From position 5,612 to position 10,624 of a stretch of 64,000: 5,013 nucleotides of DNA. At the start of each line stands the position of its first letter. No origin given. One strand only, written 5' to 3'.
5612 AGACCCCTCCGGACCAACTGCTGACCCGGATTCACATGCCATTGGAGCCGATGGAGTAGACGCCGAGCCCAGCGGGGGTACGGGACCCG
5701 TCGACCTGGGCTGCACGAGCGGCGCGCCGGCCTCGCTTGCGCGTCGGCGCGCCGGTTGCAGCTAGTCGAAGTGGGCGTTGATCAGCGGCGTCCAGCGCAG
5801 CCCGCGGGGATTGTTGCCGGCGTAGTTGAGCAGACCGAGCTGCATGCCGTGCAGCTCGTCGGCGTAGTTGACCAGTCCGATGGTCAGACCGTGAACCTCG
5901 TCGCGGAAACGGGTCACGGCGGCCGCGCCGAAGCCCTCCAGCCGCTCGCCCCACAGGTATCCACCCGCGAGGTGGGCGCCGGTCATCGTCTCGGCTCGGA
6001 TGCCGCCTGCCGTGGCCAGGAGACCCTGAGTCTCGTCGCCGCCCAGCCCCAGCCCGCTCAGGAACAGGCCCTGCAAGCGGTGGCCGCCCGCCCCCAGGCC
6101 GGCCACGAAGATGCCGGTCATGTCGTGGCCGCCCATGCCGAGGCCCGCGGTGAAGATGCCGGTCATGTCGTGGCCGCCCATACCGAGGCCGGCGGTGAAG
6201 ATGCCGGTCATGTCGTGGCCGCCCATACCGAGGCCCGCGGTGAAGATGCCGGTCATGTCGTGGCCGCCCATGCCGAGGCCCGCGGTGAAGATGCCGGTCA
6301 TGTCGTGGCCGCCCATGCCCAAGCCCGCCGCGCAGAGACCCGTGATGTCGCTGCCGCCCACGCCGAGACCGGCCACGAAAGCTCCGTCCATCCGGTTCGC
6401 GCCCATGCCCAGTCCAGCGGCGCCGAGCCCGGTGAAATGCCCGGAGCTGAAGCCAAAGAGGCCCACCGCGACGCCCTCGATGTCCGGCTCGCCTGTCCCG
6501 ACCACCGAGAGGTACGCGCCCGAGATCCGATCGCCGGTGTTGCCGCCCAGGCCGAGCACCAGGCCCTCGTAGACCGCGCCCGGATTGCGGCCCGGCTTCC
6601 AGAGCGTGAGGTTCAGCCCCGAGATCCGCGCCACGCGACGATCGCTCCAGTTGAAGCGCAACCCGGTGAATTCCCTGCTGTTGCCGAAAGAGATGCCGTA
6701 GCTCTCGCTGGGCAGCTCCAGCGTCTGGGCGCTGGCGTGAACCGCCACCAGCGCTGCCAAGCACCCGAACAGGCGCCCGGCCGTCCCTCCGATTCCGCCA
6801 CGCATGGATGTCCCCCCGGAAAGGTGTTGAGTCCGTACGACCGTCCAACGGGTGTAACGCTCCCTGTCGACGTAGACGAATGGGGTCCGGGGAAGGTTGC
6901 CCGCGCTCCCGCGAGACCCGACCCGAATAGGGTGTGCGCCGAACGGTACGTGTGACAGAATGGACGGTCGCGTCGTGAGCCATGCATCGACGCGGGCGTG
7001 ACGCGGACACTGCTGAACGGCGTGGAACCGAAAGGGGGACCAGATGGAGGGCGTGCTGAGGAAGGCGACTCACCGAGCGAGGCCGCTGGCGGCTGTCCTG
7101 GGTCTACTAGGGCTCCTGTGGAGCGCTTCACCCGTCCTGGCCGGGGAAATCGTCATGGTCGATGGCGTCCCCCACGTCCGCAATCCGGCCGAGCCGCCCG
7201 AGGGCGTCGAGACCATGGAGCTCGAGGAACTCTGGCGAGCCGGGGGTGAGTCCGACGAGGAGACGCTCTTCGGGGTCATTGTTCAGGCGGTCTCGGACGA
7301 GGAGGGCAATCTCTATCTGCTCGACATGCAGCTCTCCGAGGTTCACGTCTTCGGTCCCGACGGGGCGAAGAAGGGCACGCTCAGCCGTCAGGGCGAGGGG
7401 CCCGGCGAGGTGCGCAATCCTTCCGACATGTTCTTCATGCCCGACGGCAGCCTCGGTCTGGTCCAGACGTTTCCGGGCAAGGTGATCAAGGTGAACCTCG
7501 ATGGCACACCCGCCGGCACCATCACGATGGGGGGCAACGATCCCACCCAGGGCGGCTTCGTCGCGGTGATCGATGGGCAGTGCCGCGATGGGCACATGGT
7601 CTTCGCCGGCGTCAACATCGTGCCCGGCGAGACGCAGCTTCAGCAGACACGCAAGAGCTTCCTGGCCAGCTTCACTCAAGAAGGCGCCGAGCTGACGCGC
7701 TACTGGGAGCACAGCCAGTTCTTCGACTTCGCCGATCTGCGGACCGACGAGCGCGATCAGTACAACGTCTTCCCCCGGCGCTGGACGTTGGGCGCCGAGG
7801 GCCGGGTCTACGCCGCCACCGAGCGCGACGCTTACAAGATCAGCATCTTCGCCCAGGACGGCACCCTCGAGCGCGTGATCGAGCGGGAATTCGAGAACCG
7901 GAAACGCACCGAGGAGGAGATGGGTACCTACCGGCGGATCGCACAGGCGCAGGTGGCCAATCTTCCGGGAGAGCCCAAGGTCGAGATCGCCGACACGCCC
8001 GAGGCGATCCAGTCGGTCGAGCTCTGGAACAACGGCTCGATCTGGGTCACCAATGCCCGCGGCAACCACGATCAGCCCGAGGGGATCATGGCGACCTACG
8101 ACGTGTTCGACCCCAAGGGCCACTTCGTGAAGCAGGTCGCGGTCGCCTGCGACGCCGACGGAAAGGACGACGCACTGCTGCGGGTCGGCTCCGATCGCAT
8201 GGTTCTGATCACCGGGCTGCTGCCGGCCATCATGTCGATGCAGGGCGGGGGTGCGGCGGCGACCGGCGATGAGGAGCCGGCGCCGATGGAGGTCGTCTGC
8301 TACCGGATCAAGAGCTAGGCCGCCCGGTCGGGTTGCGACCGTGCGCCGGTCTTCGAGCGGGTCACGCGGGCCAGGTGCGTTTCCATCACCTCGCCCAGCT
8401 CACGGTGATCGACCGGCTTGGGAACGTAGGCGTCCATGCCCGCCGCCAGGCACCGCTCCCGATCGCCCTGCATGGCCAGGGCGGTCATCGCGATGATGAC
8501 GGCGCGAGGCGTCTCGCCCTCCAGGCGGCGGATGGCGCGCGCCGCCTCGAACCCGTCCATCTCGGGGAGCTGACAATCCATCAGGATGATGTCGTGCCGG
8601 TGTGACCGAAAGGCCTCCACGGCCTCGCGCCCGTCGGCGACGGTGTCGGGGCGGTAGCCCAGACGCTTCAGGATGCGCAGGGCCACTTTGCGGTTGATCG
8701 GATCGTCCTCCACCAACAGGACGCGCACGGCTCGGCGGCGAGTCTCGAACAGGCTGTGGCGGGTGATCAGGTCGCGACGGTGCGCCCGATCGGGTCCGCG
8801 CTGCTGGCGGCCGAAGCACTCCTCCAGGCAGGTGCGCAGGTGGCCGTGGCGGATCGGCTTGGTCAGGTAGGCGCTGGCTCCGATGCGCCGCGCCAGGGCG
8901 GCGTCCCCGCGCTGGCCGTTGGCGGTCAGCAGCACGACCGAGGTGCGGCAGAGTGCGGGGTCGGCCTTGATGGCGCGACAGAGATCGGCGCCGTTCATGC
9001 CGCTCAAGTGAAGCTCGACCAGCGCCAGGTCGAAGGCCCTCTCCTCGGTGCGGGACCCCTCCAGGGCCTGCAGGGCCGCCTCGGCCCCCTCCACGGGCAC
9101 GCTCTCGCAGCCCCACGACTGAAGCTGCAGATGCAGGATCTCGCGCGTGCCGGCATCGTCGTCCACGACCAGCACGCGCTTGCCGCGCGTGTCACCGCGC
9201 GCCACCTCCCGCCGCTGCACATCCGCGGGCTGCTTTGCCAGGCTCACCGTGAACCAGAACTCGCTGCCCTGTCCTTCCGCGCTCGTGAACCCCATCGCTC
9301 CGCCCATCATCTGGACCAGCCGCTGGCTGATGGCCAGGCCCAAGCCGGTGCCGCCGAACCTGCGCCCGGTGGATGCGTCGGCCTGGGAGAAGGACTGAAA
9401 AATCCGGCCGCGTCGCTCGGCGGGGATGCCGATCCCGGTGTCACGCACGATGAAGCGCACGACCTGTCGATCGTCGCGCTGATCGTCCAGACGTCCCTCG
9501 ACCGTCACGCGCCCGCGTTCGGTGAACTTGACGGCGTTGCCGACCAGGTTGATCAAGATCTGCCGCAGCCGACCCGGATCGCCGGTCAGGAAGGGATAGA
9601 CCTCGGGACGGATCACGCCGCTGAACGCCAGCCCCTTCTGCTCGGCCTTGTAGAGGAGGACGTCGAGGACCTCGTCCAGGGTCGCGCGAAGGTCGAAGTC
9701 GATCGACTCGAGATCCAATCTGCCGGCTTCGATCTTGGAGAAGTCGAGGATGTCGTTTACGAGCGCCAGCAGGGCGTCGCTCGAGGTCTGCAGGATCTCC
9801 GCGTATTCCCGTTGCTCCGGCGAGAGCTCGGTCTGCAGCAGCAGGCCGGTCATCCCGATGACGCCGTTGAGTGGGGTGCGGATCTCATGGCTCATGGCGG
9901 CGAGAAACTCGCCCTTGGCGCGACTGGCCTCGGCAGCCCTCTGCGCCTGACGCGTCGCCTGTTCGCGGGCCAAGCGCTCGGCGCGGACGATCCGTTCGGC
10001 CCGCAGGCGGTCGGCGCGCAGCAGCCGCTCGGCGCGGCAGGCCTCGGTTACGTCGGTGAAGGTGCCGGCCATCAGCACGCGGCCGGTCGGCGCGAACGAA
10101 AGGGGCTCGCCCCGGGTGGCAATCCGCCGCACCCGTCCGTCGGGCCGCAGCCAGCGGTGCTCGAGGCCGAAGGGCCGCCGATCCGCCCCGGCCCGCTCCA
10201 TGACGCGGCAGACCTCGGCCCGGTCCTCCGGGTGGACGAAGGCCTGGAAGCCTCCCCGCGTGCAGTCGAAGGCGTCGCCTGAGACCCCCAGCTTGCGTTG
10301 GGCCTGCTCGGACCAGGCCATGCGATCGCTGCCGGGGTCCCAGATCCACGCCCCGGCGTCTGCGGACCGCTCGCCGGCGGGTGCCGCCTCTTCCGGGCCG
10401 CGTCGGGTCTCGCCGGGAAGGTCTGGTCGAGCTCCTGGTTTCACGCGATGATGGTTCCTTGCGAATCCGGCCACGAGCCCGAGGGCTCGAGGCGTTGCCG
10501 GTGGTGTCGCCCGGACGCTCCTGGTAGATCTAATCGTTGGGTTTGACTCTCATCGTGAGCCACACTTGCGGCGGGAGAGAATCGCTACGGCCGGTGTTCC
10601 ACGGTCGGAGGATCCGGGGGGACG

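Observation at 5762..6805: Paralogous Gly-rich repeat domain with a freshly expanded 45-bp tandem array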

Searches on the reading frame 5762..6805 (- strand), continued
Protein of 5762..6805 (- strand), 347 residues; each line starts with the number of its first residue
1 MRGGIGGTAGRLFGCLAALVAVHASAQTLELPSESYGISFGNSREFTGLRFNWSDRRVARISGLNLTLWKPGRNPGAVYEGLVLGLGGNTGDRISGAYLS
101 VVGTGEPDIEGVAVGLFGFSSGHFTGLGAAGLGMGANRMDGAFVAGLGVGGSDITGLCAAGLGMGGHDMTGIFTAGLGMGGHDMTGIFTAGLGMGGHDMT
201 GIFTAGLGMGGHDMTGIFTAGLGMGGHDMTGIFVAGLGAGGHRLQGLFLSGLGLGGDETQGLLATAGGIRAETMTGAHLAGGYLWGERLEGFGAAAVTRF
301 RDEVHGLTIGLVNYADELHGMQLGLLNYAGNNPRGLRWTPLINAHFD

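Call 59: find_encoding_contigs(protein=P0098, flank=5000, max_places=1)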
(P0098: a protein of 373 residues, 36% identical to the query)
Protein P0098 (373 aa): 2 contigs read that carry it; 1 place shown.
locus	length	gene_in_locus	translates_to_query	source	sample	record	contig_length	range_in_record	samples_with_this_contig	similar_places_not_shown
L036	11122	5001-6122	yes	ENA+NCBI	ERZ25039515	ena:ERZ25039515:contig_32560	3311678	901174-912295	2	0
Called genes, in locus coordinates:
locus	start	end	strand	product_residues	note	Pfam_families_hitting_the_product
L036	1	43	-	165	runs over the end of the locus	PF09970:DUF2204 (weak), PF19502:DUF6036 (faint)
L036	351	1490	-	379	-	PF00149:Metallophos, PF12850:Metallophos_2 (weak)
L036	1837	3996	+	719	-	PF00754:F5_F8_type_C, PF22633:F5_F8_type_C_2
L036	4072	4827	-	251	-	PF01757:Acyl_transf_3 (weak), PF07786:HGSNAT_cat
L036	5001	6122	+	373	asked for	-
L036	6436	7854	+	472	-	-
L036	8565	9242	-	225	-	-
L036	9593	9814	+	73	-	PF12728:HTH_17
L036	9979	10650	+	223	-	-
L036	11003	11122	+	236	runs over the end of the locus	-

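Call 60: find_encoding_contigs(protein=P0095, flank=5000, max_places=1)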
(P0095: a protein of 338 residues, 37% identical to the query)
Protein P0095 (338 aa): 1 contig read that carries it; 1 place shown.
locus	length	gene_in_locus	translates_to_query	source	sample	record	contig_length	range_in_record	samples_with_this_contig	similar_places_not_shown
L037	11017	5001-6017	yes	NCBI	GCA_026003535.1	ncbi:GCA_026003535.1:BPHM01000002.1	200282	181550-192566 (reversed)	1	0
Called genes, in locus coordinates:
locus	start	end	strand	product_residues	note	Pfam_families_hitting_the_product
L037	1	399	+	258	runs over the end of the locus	PF07690:MFS_1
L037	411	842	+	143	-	PF07690:MFS_1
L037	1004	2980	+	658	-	PF07492:Trehalase_Ca-bi, PF01204:Trehalase, PF22422:MGH1-like_GH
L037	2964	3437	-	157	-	PF07681:DoxX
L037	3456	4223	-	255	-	PF07819:PGAP1 (faint), PF00561:Abhydrolase_1, PF00975:Thioesterase, PF12146:Hydrolase_4, PF12697:Abhydrolase_6, PF03096:Ndr (faint)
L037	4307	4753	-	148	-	PF01741:MscL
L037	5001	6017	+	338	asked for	-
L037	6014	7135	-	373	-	PF00195:Chal_sti_synt_N, PF08392:FAE1_CUT1_RppA, PF08545:ACP_syn_III (weak), PF02797:Chal_sti_synt_C, PF08541:ACP_syn_III_C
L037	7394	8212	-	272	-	PF01503:PRA-PH (faint), PF03819:MazG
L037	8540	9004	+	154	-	PF00436:SSB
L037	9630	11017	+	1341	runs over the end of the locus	PF00512:HisKA, PF02518:HATPase_c, PF00072:Response_reg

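Call 61: find_encoding_contigs(protein=P0006, flank=5000, max_places=1)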
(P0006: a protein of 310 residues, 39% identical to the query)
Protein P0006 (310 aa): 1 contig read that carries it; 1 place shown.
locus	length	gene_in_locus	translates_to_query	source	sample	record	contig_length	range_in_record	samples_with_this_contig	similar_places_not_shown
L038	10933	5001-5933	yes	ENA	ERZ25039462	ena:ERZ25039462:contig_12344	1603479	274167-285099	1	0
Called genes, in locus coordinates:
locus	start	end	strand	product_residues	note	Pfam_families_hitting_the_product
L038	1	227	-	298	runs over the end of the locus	PF00701:DHDPS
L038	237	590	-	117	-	PF06262:Zincin_1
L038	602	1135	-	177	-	PF02572:CobA_CobO_BtuR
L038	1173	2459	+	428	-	PF02403:Seryl_tRNA_N, PF00587:tRNA-synt_2b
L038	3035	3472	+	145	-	PF19371:DUF5946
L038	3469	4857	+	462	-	PF04909:Amidohydro_2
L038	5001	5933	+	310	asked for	-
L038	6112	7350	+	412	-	PF04282:DUF438, PF13426:PAS_9 (faint), PF01814:Hemerythrin, PF08448:PAS_4 (weak), PF13596:PAS_10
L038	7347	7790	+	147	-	PF03264:Cytochrom_NNT (faint), PF14522:Cytochrome_C7 (faint)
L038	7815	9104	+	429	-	PF02335:Cytochrom_C552, PF14522:Cytochrome_C7 (faint)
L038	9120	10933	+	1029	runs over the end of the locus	-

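Call 62: search_protein_families(library=pfam, alignment_id=A2, max_evalue=0.01)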
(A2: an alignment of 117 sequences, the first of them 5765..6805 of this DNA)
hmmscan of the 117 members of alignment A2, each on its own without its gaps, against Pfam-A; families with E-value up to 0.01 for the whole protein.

A. member 1, window:5765-6805:- (347 aa): 0 families

B. families by the number of members that match (of 117 scanned): 0 families

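Call 63: search_protein_families(library=ncbifam, alignment_id=A2, max_evalue=0.01)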
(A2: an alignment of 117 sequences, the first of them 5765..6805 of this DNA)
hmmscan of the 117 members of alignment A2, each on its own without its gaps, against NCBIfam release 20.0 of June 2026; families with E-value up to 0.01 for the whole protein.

A. member 1, window:5765-6805:- (347 aa): 1 family
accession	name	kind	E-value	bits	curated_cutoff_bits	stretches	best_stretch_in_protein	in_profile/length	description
NF047436.1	LA_2272_repeat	domain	1.1e-05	25.1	25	1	306-332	3-30/30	LA_2272 family surface repeat-containing protein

B. families by the number of members that match (of 117 scanned): 4 families
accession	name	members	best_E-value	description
NF047436.1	LA_2272_repeat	106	1.4e-10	LA_2272 family surface repeat-containing protein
NF047437.1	VC2662_fam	104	5.8e-13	VC2662 family protein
NF047435.1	LA_2272_fam_lipo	1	0.00087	LA_2272/LA_2273 family lipoprotein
NF041806.1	daptide_Mpa2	1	0.0035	MpaA2 family daptide-type RiPP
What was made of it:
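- On LA_2272 family surface repeat-containing proteins (NCBIfam NF047436): 106 of 117 family members match at E<=0.01 (call 63).
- On VC2662 family (NCBIfam NF047437, equivalog): Family members match only partially, with a best E of 5.8e-13 (call 63).
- LA_2272_repeat matches 106 of 117 members and no Pfam model matches any (calls 62, 63).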

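Call 64: search_solved_structures(query=A2, max_evalue=1)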
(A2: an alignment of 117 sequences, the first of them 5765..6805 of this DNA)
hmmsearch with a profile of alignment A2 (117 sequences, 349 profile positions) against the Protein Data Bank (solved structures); distinct sequences matched with E-value up to 1: 5.
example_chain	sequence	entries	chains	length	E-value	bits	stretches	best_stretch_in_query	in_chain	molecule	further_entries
5aj4_AK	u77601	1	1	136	0.0048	18.8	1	116-268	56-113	MITORIBOSOMAL PROTEIN US11M, MRPS11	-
3jd5_K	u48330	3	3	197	0.0097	17.8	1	117-173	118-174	28S ribosomal protein S11, mitochondrial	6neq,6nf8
5aj3_K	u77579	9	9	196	0.011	17.7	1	117-268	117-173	MITORIBOSOMAL PROTEIN US11M, MRPS11 | 28S ribosomal protein S11, mitochondrial | Mitochondrial ribosomal protein S11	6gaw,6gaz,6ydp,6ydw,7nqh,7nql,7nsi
8oin_Ai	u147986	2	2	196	0.016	17.1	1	117-268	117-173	Mitochondrial ribosomal protein S11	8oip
7pnt_I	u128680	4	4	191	0.022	16.6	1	116-172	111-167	28S ribosomal protein S11, mitochondrial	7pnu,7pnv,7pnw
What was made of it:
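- Tried and rejected: Only spurious hits to mitoribosomal uS11 appeared, at E above 0.004 (call 64).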

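Call 68: fold_search(model_id=the predicted structure, library=viral)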
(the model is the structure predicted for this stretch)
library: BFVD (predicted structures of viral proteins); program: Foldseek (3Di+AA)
matches with E <= 10: 96; with E <= 0.001: 0
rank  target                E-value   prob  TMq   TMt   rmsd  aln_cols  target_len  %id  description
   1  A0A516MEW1            6.1e-03  0.96  0.33  0.13  13.0       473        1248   10  (no name in the UniProt tables at hand)
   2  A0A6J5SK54            1.3e-02  0.16  0.11  0.14  14.8       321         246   15  Uncharacterized protein [uncultured Caudovirales phage]
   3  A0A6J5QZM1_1          7.8e-02  0.51  0.22  0.06  48.3       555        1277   10  PKD/Chitinase domain containing protein [uncultured Caudovirales phage]
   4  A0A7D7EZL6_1          2.6e-01  0.25  0.28  0.13  11.3       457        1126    8  (no name in the UniProt tables at hand)
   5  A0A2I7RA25            3.0e-01  0.08  0.18  0.11  14.8       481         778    7  (no name in the UniProt tables at hand)
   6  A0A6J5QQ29            5.0e-01  0.23  0.23  0.09  13.7       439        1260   14  Uncharacterized protein [uncultured Caudovirales phage]
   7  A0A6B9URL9            5.0e-01  0.12  0.22  0.16  11.7       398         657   12  (no name in the UniProt tables at hand)
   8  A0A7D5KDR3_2          7.3e-01  0.10  0.24  0.13  11.5       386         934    9  Uncharacterized protein [Synechococcus phage S-CAM7]
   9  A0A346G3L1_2          7.7e-01  0.01  0.11  0.06  22.2       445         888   12  (no name in the UniProt tables at hand)
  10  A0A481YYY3            8.9e-01  0.10  0.27  0.12  12.6       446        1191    8  Hemagluttinin repeat protein [Mimivirus LCMiAC01]
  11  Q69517                9.3e-01  0.02  0.13  0.12  17.6       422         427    9  H7 protein [Human herpesvirus 7 (strain JI)]
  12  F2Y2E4                1.0e+00  0.33  0.36  0.21   8.7       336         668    6  (no name in the UniProt tables at hand)
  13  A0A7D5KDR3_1          1.0e+00  0.07  0.21  0.12  12.4       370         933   12  Uncharacterized protein [Synechococcus phage S-CAM7]
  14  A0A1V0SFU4            1.0e+00  0.02  0.11  0.06  20.8       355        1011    8  Uncharacterized protein [Hokovirus HKV1]
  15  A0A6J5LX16            1.2e+00  0.09  0.21  0.13  22.7       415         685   11  Uncharacterized protein [uncultured Caudovirales phage]
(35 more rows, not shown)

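Call 75: search_protein_representatives(alignment_id=A2)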
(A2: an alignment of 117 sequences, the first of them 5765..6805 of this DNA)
Query: 117 sequences, 349 profile positions. Proteins with E-value up to 0.001 (for the whole library): 8327; up to 1e-10: 3140; up to 1e-30: 456. The best 150 are listed.
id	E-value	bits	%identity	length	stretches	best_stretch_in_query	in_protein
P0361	7.4e-133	458.9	-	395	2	10-248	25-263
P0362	5.0e-132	456.2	-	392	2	120-349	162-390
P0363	1.1e-126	438.6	-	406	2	16-249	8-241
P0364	2.5e-125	434.1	-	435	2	17-244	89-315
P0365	2.2e-120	417.9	-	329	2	143-349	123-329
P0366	2.8e-120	417.5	-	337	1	19-349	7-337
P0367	1.4e-118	411.9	-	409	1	14-349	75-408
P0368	6.8e-117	406.4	-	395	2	116-348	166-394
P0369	4.2e-116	403.8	-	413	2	115-347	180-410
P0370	1.0e-114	399.3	-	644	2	16-256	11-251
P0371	5.0e-113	393.7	-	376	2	15-256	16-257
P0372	9.0e-112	389.6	-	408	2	25-256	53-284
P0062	1.4e-109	382.4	-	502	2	32-256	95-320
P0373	2.3e-108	378.4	-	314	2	13-251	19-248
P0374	4.8e-107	374.0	-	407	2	14-255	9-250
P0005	2.2e-80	286.4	-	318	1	14-349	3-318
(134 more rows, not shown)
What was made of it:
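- A profile search finds 456 / 3140 / 8327 representatives at E<=1e-30 / 1e-10 / 1e-3 (call 75).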

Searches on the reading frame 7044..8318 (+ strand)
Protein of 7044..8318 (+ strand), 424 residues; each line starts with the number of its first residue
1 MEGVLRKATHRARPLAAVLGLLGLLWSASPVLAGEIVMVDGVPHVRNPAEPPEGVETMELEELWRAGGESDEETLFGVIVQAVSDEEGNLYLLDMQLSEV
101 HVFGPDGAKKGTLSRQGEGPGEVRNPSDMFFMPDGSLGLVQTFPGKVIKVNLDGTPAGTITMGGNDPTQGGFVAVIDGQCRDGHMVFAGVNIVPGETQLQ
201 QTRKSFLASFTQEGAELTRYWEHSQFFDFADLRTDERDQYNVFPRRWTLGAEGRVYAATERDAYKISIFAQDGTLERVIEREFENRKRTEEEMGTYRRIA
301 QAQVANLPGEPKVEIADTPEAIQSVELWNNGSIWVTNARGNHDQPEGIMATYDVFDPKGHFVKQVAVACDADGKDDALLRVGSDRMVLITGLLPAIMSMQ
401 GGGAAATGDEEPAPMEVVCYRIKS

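Call 21: search_protein_families(library=pfam, proteins=[window:7044-8318:+], max_evalue=0.001)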
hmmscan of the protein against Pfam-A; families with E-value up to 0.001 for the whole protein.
window:7044-8318:+ (424 aa): 1 family
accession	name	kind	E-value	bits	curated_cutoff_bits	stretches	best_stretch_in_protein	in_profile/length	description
PF17170.10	DUF5128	-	6.5e-06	26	22.9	1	73-160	40-128/321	6-bladed beta-propeller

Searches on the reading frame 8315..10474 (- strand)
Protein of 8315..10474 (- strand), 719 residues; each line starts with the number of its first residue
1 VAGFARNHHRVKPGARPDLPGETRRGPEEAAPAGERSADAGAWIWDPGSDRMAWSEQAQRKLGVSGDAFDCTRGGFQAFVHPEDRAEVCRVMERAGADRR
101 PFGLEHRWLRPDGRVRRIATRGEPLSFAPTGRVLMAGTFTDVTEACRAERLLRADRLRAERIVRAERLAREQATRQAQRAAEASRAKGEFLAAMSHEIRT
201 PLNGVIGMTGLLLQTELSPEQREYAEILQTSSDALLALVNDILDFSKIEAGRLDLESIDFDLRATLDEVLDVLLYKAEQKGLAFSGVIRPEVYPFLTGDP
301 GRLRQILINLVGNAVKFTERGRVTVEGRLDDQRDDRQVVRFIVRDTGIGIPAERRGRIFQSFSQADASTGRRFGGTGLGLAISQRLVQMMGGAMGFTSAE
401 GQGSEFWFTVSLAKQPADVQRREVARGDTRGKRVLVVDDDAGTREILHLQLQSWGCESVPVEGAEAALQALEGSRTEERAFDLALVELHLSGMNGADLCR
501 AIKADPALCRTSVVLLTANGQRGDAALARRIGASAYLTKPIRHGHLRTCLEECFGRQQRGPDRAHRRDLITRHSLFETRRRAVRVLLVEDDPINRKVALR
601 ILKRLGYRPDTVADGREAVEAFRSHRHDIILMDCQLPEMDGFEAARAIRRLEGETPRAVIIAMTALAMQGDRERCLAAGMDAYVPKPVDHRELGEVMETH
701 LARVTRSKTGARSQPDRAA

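Call 21: search_protein_families(library=pfam, proteins=[window:8315-10474:-], max_evalue=0.001)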
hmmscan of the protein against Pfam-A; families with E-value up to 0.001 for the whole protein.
window:8315-10474:- (719 aa): 6 families
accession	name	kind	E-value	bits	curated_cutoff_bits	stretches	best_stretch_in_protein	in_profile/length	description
PF00072.30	Response_reg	-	7.3e-45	152.1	30.2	2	585-695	1-108/111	Response regulator receiver domain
PF02518.31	HATPase_c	-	3.3e-28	98.8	26.4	1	298-413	1-110/111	Histidine kinase-, DNA gyrase B-, and HSP90-like ATPase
PF00512.31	HisKA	-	6.8e-23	80.9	26.9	1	186-251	1-66/66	His Kinase A (phospho-acceptor) domain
PF08447.18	PAS_3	-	5.8e-12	46.2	25.6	1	52-138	2-88/89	PAS fold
PF21815.4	PAS_PdeA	-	3.5e-07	30.6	21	1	37-92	11-65/106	PdeA-like PAS domain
PF23198.2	PDE8A_N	-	2.2e-06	28.1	29.6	1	582-673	9-101/147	PDE8A-like, N-terminal domain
